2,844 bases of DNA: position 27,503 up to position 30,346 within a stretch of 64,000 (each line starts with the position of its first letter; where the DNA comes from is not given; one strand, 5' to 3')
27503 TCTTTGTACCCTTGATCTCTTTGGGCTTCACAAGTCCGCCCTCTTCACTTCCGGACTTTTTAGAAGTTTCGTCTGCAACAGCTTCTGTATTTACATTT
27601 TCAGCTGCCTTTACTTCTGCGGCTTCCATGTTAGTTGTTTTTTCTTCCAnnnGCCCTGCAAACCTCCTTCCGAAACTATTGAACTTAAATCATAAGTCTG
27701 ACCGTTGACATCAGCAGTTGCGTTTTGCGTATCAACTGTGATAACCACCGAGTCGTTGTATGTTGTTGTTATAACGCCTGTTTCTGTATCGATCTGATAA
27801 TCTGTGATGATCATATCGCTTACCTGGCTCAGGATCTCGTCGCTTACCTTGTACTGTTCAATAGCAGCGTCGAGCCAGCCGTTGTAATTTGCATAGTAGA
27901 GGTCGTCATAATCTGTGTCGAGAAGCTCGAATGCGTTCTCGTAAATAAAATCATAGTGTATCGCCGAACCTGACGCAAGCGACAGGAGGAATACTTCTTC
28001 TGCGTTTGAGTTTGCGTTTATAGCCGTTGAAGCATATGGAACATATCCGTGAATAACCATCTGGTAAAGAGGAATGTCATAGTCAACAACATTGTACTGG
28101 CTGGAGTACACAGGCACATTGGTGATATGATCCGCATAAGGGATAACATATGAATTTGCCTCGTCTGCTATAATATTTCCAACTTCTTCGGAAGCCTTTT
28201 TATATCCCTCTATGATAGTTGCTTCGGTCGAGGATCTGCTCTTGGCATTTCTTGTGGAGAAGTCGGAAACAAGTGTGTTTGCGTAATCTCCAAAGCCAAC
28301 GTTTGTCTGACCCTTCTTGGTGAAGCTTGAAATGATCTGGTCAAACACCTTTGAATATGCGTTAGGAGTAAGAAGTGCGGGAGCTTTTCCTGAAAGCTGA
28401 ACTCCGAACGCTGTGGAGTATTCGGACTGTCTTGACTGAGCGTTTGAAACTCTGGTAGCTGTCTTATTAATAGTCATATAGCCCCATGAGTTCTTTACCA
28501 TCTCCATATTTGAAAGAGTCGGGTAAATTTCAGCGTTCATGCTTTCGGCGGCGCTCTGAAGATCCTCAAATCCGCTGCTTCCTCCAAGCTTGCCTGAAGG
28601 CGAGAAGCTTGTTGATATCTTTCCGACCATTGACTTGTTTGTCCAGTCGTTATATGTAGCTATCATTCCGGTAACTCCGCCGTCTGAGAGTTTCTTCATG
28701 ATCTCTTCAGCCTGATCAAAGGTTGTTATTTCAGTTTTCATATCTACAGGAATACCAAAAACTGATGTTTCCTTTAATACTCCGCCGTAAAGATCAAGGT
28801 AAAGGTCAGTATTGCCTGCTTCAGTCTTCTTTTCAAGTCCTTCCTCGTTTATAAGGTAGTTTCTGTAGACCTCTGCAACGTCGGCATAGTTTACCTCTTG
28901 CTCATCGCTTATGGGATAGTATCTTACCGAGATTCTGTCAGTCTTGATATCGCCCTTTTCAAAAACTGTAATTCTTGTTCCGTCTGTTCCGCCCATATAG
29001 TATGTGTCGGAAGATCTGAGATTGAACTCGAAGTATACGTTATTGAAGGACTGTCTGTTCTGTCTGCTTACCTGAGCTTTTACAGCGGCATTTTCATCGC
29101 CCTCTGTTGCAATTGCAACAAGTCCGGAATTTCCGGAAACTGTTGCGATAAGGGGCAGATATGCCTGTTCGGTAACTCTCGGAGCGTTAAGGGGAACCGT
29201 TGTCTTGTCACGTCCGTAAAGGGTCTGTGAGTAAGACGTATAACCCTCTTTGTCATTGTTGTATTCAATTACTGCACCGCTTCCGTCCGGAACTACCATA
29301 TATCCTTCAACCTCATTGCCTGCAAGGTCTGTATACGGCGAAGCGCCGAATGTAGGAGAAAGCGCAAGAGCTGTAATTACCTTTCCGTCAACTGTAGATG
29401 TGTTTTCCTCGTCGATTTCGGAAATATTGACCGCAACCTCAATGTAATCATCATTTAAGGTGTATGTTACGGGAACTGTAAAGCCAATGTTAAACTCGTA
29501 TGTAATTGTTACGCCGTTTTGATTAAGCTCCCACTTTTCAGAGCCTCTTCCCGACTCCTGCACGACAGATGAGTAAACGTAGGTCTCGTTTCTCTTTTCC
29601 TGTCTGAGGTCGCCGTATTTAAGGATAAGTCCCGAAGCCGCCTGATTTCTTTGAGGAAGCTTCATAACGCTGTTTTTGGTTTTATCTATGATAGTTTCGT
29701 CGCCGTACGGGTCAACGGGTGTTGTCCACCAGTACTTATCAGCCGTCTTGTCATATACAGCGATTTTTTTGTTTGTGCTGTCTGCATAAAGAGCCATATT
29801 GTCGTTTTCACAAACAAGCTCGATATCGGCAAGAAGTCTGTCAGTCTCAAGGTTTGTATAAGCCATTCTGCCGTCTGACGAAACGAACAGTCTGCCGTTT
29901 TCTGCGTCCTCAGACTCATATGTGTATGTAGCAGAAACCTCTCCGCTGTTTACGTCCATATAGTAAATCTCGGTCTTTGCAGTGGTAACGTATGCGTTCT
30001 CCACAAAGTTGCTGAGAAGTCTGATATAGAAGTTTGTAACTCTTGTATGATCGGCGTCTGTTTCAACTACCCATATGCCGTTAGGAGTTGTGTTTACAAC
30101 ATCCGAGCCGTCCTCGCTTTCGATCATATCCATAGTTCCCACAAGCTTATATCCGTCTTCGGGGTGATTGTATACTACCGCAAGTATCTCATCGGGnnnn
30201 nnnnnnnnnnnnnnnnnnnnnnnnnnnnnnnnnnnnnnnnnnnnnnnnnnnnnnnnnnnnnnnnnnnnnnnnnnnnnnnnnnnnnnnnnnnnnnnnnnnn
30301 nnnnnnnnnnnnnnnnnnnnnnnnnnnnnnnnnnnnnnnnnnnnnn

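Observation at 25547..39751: Ten-gene, 14-kb operon: two MalFG-type permease pairs, one giant CBM-fused binding protein, three embedded envelope proteins, two non-cognate ATPases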

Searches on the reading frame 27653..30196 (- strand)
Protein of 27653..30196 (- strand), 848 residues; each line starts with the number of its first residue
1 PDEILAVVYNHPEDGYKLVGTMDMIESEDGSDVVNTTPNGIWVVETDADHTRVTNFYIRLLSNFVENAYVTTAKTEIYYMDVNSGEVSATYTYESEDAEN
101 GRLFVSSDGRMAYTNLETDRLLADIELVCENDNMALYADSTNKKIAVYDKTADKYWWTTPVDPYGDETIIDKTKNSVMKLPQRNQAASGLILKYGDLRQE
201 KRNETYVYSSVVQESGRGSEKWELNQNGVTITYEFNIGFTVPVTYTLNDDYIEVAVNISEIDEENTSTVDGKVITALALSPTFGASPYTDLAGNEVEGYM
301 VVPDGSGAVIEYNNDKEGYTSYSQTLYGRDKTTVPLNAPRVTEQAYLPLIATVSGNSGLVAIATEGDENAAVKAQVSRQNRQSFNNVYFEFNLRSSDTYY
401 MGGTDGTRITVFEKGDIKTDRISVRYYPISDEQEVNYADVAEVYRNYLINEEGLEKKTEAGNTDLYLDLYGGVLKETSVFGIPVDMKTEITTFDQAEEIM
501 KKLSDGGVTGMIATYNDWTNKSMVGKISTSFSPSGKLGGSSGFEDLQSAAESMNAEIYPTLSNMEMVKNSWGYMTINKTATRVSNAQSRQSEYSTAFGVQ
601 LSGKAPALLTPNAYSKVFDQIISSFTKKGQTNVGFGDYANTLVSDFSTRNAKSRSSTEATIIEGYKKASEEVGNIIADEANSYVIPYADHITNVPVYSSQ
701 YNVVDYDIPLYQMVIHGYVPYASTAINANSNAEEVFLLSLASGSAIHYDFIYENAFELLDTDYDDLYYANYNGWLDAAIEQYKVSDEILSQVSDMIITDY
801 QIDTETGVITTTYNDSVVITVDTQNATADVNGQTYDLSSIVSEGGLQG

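Call 17: search_solved_structures(query=A1, max_evalue=1)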
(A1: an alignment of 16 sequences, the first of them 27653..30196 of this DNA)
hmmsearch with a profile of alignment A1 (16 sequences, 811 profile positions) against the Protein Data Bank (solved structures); distinct sequences matched with E-value up to 1: 5.
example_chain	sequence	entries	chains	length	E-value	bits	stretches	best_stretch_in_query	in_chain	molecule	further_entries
5wzn_A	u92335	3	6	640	0.04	15.7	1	451-522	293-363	Alpha-N-acetylgalactosaminidase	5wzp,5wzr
5wzq_A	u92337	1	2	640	0.042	15.6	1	451-522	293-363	Alpha-N-acetylgalactosaminidase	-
8rzk_A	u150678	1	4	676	0.15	13.8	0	91-147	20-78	Conserved hypothetical periplasmic protein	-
8rzg_A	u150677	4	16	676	0.15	13.8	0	91-147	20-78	Conserved hypothetical periplasmic protein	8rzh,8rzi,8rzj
5opq_A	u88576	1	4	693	0.16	13.7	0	91-147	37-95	3,6-anhydro-D-galactosidase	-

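Call 19: find_related_loci(query=A1, collection=genome_contigs, flank=10000)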
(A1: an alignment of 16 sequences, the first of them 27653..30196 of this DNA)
Query A1 (848 aa) in genome_contigs; peptide patterns used: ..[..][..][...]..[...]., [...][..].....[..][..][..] (x = any residue, [..] = any of these).
599 stretches matched a pattern (row limit reached: there are more); 577 encode a relative of the query (tblastn E <= 1e-3); the best 80 are kept; 80 distinct loci.
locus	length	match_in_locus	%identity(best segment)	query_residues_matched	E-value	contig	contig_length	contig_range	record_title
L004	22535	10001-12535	66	1-846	0e+0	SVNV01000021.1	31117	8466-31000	MAG: Ruminococcus sp. isolate SIG548 NODE_30137_length_31117_cov_2.931720, whole genome shotgun sequence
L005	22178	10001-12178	54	122-848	0e+0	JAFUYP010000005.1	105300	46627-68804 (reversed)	MAG: Ruminococcus sp. isolate RGIG4944 Roe_deer_Rumen-3__c1877, whole genome shotgun sequence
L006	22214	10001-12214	52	119-848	0e+0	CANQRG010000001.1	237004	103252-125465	MAG: uncultured Clostridia bacterium isolate Lapin-008__bin49 genome assembly, contig: Lapin-008__NODE_20_length_237004_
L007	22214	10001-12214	52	119-848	0e+0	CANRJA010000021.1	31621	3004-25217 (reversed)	MAG: uncultured Clostridia bacterium isolate Lapin-024__bin85 genome assembly, contig: Lapin-024__NODE_1795_length_31621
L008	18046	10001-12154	52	122-845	0e+0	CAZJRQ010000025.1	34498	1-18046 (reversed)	MAG TPA_asm: uncultured Oscillospiraceae bacterium isolate SRP274231_co1_2 genome assembly, contig: NODE_722_length_3449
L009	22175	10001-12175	51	122-847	0e+0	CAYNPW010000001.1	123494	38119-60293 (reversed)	MAG TPA_asm: uncultured Ruminococcus sp. isolate SRP222994_co1_478 genome assembly, contig: NODE_100_length_123494_cov_7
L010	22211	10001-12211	52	122-848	0e+0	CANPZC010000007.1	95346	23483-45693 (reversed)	MAG: uncultured Clostridia bacterium isolate Lapin-002__bin94 genome assembly, contig: Lapin-002__NODE_256_length_95346_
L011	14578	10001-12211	53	122-848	0e+0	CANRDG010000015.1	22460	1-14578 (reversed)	MAG: uncultured Clostridia bacterium isolate Lapin-027__bin31 genome assembly, contig: Lapin-027__NODE_2034_length_22460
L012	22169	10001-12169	50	122-846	0e+0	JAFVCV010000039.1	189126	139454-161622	MAG: Ruminococcus sp. isolate RGIG5054 Roe_deer_Rumen.Co__c915310, whole genome shotgun sequence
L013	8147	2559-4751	50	120-848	0e+0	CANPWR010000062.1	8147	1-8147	MAG: uncultured Clostridia bacterium isolate Lapin-004__bin22 genome assembly, contig: Lapin-004__NODE_12060_length_8147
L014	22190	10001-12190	48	116-847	0e+0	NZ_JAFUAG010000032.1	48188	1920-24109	MAG: Ruminococcus sp. isolate RGIG4311 Roe_deer_Duodenum-2__c1421, whole genome shotgun sequence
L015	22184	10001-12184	51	119-848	0e+0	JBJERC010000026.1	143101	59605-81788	MAG: Oscillospiraceae bacterium isolate LOHA14_bin.027 NODE_20_length_143101_cov_11.263978, whole genome shotgun sequenc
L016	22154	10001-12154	50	128-847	0e+0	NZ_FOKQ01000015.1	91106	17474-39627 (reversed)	Ruminococcus albus strain AR67, whole genome shotgun sequence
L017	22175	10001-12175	49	122-845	0e+0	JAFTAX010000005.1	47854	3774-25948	MAG: Ruminococcus sp. isolate RGIG3652 Goat_Rumen.Co__c94842, whole genome shotgun sequence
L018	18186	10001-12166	50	122-848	0e+0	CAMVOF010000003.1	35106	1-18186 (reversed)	MAG TPA_asm: uncultured Clostridia bacterium isolate SRR8387721_bin.45_metaWRAP_v1.3_MAG genome assembly, contig: ERZ142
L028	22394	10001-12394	39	25-844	9e-168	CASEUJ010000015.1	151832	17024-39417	uncultured Ruminococcus sp. isolate SI.A65.metabat-bins.24 genome assembly, contig: SI.A65.metabat-bins.24.fa_k141_99699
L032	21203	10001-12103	40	122-843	2e-163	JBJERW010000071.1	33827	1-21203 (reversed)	MAG: Huintestinicola sp. isolate PUUB48_bin.018 NODE_455_length_33827_cov_15.148377, whole genome shotgun sequence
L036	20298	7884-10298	38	17-845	6e-170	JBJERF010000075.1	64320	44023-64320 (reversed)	MAG: Ruminococcus sp. isolate PUUB17_bin.063 NODE_298_length_64320_cov_25.071439, whole genome shotgun sequence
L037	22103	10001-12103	39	119-843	6e-156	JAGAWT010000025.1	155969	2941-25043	MAG: Oscillospiraceae bacterium isolate RGIG8844 Water_deer_Omasum-1__c155189, whole genome shotgun sequence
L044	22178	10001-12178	40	122-844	4e-150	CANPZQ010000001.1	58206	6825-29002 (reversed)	MAG: uncultured Clostridia bacterium isolate Lapin-002__bin56 genome assembly, contig: Lapin-002__NODE_677_length_58206_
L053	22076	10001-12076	40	128-843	2e-155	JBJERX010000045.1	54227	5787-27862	MAG: Huintestinicola sp. isolate PUUB37_bin.024 NODE_229_length_54227_cov_11.086336, whole genome shotgun sequence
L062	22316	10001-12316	35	40-837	2e-142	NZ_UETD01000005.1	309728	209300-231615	Ruminococcus flavefaciens strain SAb67, whole genome shotgun sequence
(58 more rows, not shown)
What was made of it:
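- The genome scan gave at least 577 confirmed stretches encoding a DUF5696 relative (call 19).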

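Call 27: predict_structure(alignment_id=A1)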
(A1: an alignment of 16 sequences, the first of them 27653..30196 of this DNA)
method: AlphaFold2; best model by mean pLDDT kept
length: 848 residues; sequences in the alignment: 16
mean_pLDDT: 73.1   pTM: 0.71
mean pLDDT of the five models: 73.1, 72.7, 67.6, 64.0, 63.7
residues with pLDDT >= 90: 104; 70-90: 457; 50-70: 186; < 50: 101
segments of 3 or more residues with pLDDT < 50: 328-345, 402-405, 563-608, 645-651, 698-706, 843-848
pLDDT, mean of each block of 10 residues (from residue 1): 72 78 68 77 82 84 66 86 80 87 88 82 85 89 84 83 65 74 81 77 75 60 88 87 93 93 70 87 85 83 61 64 60 33 57 89 80 80 86 71 53 70 93 79 78 54 82 65 63 93 91 83 59 84 91 88 41 26 31 30 41 72 86 76 49 60 81 80 69 54 47 64 73 77 82 70 70 86 87 75 75 83 85 80 42
secondary structure, 60 per line:
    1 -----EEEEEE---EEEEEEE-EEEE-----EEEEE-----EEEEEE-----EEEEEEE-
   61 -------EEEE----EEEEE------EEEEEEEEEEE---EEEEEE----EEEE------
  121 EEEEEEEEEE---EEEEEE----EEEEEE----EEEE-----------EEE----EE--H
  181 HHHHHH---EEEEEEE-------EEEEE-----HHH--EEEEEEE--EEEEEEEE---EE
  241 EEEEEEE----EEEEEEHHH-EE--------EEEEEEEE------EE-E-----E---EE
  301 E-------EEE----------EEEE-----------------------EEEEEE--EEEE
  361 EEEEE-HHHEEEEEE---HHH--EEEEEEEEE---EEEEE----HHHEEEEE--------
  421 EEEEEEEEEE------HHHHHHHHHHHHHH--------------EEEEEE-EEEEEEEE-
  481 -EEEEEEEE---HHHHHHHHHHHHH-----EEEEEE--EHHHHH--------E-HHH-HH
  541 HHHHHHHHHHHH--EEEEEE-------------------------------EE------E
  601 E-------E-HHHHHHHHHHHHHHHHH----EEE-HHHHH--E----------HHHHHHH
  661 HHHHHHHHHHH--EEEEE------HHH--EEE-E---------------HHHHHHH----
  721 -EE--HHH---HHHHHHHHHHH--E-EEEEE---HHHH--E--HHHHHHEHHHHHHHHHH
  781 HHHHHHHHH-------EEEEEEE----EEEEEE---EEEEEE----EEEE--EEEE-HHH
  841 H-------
elements in order (helices of 4 or more, strands of 3 or more residues): E6-11 E15-21 E23-26 E32-36 E42-47 E53-59 E68-71 E76-80 E87-97 E101-106 E111-114 E121-130 E134-139 E144-149 E154-157 E169-171 H180-186 E190-196 E204-208 E219-225 E228-235 E239-247 E252-257 E272-279 E299-301 E309-311 E322-325 E349-354 E357-365 E370-375 E384-392 E396-400 E408-412 E421-430 H437-450 E465-470 E472-479 E482-489 H493-505 E511-516 H520-524 H539-552 E555-560 H611-627 E632-634 H636-640 H654-671 E674-678 E690-692 H710-716 H732-742 E747-751 H755-758 H764-769 H771-789 E797-803 E808-813 E817-822 E827-830 E833-836 H838-841
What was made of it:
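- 27650..30916 (-): D: 1088-aa secreted protein. Layout: signal peptide, acidic linker, two FIVAR repeats, and a DUF5696 body (beta-sandwich, TIM barrel, beta-sandwich). Putative retaining glycosidase. Conserved Asp residues at 406, 544, 570, 885 and 945. AF2 pLDDT 73, pTM 0.71 (call 27).
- On Glycoside hydrolase family GH129 (and the related GH101): AF2 model pLDDT 73, pTM 0.71 (call 27).
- The DUF5696 model is only of moderate confidence, and both candidate catalytic loops have pLDDT below 50 (call 27). The active-site loops are poorly modelled (call 27).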

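Call 29: search_protein_families(library=pfam, proteins=[L032:14316-16616:+, L062:18601-19233:+, L053:405-2138:+, L062:1310-2050:-, L044:15042-16631:+, L037:16265-18040:-, L028:14728-16095:+, L036:15691-17379:+, L053:16573-17232:+, L062:14455-16287:+], max_evalue=0.0001)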
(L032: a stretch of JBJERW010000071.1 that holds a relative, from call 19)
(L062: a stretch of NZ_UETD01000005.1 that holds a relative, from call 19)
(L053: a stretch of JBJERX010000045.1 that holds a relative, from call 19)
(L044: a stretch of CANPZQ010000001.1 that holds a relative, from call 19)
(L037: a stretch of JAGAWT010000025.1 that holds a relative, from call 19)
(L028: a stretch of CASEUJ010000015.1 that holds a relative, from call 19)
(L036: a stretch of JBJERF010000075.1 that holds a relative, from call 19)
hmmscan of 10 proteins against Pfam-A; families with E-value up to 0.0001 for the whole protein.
L032:14316-16616:+ (766 aa): 3 families
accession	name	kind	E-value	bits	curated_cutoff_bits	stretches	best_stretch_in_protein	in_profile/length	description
PF22124.2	Glyco_hydro_95_cat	-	1.4e-173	578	27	1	264-668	2-408/408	Glycosyl hydrolase family 95 catalytic domain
PF14498.12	Glyco_hyd_65N_2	-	2e-64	218.2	27.7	1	18-244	3-232/234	Glycosyl hydrolase family 65, N-terminal domain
PF21307.2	Glyco_hydro_95_C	-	4.1e-23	82.1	27.6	1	670-762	1-94/94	Glycoside hydrolase family 95, C-terminal domain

L062:18601-19233:+ (210 aa): 1 family
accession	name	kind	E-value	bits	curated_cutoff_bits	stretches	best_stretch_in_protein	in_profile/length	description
PF00297.29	Ribosomal_L3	-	5e-14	52.5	22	1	99-184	209-291/369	Ribosomal protein L3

L053:405-2138:+ (577 aa): 0 families

L062:1310-2050:- (246 aa): 2 families
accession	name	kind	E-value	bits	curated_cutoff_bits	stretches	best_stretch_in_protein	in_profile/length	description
PF00005.33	ABC_tran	-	5.6e-27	95.4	25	1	21-164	2-137/137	ABC transporter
PF13304.12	AAA_21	-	1.5e-11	45.4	27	0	124-199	226-303/304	AAA domain, putative AbiEii toxin, Type IV TA system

L044:15042-16631:+ (529 aa): 1 family
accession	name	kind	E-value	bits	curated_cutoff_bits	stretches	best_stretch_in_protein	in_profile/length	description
PF02156.21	Glyco_hydro_26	-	1.8e-41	143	20.2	1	220-523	3-310/311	Glycosyl hydrolase family 26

L037:16265-18040:- (591 aa): 3 families
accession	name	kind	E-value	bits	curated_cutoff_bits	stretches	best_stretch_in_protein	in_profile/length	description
PF00664.28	ABC_membrane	-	1.6e-48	166.2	28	1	19-296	2-273/274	ABC transporter transmembrane region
PF00005.33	ABC_tran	-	1.3e-30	107.2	25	1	359-508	1-137/137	ABC transporter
PF02463.25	SMC_N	-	6.6e-06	26.1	40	0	397-549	108-209/220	RecF/RecN/SMC N terminal domain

L028:14728-16095:+ (455 aa): 2 families
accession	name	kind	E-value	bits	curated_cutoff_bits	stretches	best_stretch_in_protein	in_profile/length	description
PF13472.12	Lipase_GDSL_2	-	1.9e-08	35.4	32.9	1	91-236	22-126/178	GDSL-like Lipase/Acylhydrolase family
PF00657.28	Lipase_GDSL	-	1.4e-06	29.1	23.6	1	92-220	27-173/208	GDSL-like Lipase/Acylhydrolase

L036:15691-17379:+ (562 aa): 6 families
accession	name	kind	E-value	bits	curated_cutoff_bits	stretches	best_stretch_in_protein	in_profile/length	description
PF13365.12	Trypsin_2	-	1.5e-35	123.5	27.6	1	276-420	1-144/144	Trypsin-like peptidase domain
PF00089.32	Trypsin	-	6.8e-21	75.5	20.6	1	276-450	27-218/220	Trypsin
PF13180.12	PDZ_2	-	3.6e-15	56.4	27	1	465-554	1-80/80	PDZ domain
PF17820.7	PDZ_6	-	1.8e-09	37.7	27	1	490-543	2-54/54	PDZ domain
PF00595.29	PDZ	-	2.7e-09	37.7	23.2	1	466-541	11-80/81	PDZ domain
PF10459.15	Peptidase_S46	-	2.5e-05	23.6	22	0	397-421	626-650/698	Peptidase S46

L053:16573-17232:+ (219 aa): 3 families
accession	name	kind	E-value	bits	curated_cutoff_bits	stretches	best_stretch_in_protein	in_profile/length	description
PF05154.21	TM2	-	5.2e-18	65.4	27.9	1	159-208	1-51/51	TM2 domain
PF13240.11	Zn_Ribbon_1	-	6.2e-07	29.5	25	1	91-112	1-22/23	zinc-ribbon domain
PF13248.11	Zn_ribbon_3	-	2.9e-06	27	27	1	90-112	3-25/26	zinc-ribbon domain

L062:14455-16287:+ (610 aa): 3 families
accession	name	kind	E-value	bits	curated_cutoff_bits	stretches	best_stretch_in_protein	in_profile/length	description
PF03009.23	GDPD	-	8.7e-48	164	23.6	1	362-585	1-243/244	Glycerophosphoryl diester phosphodiesterase family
PF10110.14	GPDPase_memb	-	3.8e-25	88.7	29.6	1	14-327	5-316/321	Membrane domain of glycerophosphoryl diester phosphodiesterase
PF13653.12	GDPD_2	-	1.6e-08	35.2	27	1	556-585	1-30/30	Glycerophosphoryl diester phosphodiesterase family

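Call 30: fold_search(model_id=the predicted structure, library=pdb)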
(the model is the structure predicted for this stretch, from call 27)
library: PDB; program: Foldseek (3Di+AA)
matches with E <= 10: 1526; with E <= 0.001: 111
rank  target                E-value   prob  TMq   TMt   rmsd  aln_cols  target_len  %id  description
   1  5opq_A                6.7e-22  1.00  0.46  0.56   9.1       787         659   14  A 3,6-anhydro-D-galactosidase produced by Zobellia galactanivorans. This is an exo-lytic enzyme that hydrolyzes termin (released 2017-11-29)
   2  8rzk_A                1.1e-21  1.00  0.46  0.56   8.9       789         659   14  The Michaelis complex of ZgGH129 D486N from Zobellia galactanivorans with neo-b/k-oligo-carrageenan tetrasaccharide (b (released 2024-07-31)
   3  5opq_D                5.5e-21  1.00  0.45  0.55   9.3       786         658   15  A 3,6-anhydro-D-galactosidase produced by Zobellia galactanivorans. This is an exo-lytic enzyme that hydrolyzes termin (released 2017-11-29)
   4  5wzn_A                3.9e-18  1.00  0.45  0.57   9.0       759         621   13  Alpha-N-acetylgalactosaminidase NagBb from Bifidobacterium bifidum - GalNAc complex (released 2017-06-07)
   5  5wzq_A                5.2e-18  1.00  0.46  0.60   8.4       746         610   12  Alpha-N-acetylgalactosaminidase NagBb from Bifidobacterium bifidum - quadruple mutant (released 2017-06-07)
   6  5wzq_B                7.7e-18  1.00  0.47  0.61   8.4       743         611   12  Alpha-N-acetylgalactosaminidase NagBb from Bifidobacterium bifidum - quadruple mutant (released 2017-06-07)
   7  5wzp_A                1.3e-17  1.00  0.43  0.57   9.6       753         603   12  Alpha-N-acetylgalactosaminidase NagBb from Bifidobacterium bifidum - ligand free (released 2017-06-07)
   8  5wzr_A                1.9e-17  1.00  0.46  0.58   9.0       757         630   12  Alpha-N-acetylgalactosaminidase NagBb from Bifidobacterium bifidum - Gal-NHAc-DNJ complex (released 2017-06-07)
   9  5wzr_B                3.7e-17  1.00  0.45  0.57   9.1       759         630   13  Alpha-N-acetylgalactosaminidase NagBb from Bifidobacterium bifidum - Gal-NHAc-DNJ complex (released 2017-06-07)
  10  5wzp_B                3.9e-17  1.00  0.45  0.59   9.0       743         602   13  Alpha-N-acetylgalactosaminidase NagBb from Bifidobacterium bifidum - ligand free (released 2017-06-07)
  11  5wzn_B                1.3e-16  1.00  0.45  0.57   9.0       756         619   12  Alpha-N-acetylgalactosaminidase NagBb from Bifidobacterium bifidum - GalNAc complex (released 2017-06-07)
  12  3ecq_A                2.1e-12  1.00  0.40  0.28  26.2      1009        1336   10  Endo-alpha-N-acetylgalactosaminidase from Streptococcus pneumoniae: SeMet structure (released 2008-09-09)
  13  6qep                  3.0e-12  1.00  0.42  0.29  10.4       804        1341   10  EngBF DARPin Fusion 4b H14 (released 2019-11-06)
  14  6qev_B                3.3e-12  1.00  0.41  0.28  10.0       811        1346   11  EngBF DARPin Fusion 4b B6 (released 2019-11-06)
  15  6qfo                  9.8e-12  1.00  0.41  0.28  10.2       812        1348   10  EngBF DARPin Fusion 9b 3G124 (released 2019-11-06)
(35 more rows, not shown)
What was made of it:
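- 27650..30916 (-): Foldseek GH129 5opq E 7e-22, then GH101, GH36 and GH31 (call 30).
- On Glycoside hydrolase family GH129 (and the related GH101): Foldseek top hits are 5opq, 8rzk and 5wzn (E 7e-22 to 4e-18, TM 0.45-0.6), then GH101, GH36, GH31 and GH97 (call 30). Identity in the structural alignments is 12-15% (call 30).
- Closest known: GH129. Same: Foldseek E 7e-22 to 1e-11 (call 30).
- Fold match to GH129, GH101, GH36 and GH31 (calls 27, 30). All top structural neighbours are active retaining glycosidases (call 30).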

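Call 31: find_homologous_proteins(query=A1, max_evalue=0.00001)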
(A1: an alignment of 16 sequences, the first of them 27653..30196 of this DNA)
Query A1 (16 sequences) (848 aa, profile of the alignment): 333 proteins with E <= 0.00001 among 8000 candidates; the best 120 are listed.
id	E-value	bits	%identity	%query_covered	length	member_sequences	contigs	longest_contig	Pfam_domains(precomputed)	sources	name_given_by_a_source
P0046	0.0e+0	1263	56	86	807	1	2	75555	PF18952.7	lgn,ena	-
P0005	0.0e+0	1259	69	100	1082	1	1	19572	PF18952.7,PF07554.20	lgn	-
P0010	0.0e+0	1257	68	100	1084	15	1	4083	PF18952.7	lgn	-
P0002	0.0e+0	1256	74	100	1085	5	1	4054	PF18952.7,PF07554.20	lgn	-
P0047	0.0e+0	1255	56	86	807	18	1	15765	PF18952.7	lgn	-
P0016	0.0e+0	1255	56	85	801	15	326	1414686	PF18952.7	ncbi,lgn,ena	ncbi:DUF5696 domain-containing protein [Hominimerdicola sp. 21CYCFAH17_S]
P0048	0.0e+0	1242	56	86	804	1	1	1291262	PF18952.7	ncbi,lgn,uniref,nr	ncbi:DUF5696 domain-containing protein [Ruminococcus sp. Marseille-P6503]|uniref:DUF5696 domain-cont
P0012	0.0e+0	1238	66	100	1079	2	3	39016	PF18952.7,PF07554.20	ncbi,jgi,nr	ncbi:MAG: hypothetical protein E7509_07135 [Ruminococcus sp.]|nr:hypothetical protein [Ruminococcus 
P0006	0.0e+0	1238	68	99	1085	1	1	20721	PF18952.7,PF07554.20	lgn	-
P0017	0.0e+0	1232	53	86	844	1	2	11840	PF18952.7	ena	-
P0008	0.0e+0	1230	68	100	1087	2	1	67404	PF18952.7,PF07554.20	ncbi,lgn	-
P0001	0.0e+0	1229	100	100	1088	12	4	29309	PF18952.7,PF07554.20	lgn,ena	-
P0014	0.0e+0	1228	65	100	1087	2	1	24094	PF18952.7,PF07554.20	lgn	-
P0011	0.0e+0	1228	68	98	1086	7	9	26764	PF18952.7,PF07554.20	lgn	-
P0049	0.0e+0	1228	55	85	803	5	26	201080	PF18952.7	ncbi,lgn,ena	-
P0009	0.0e+0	1228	68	98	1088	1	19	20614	PF18952.7,PF07554.20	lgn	-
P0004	0.0e+0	1148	69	100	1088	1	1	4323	PF18952.7,PF07554.20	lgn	-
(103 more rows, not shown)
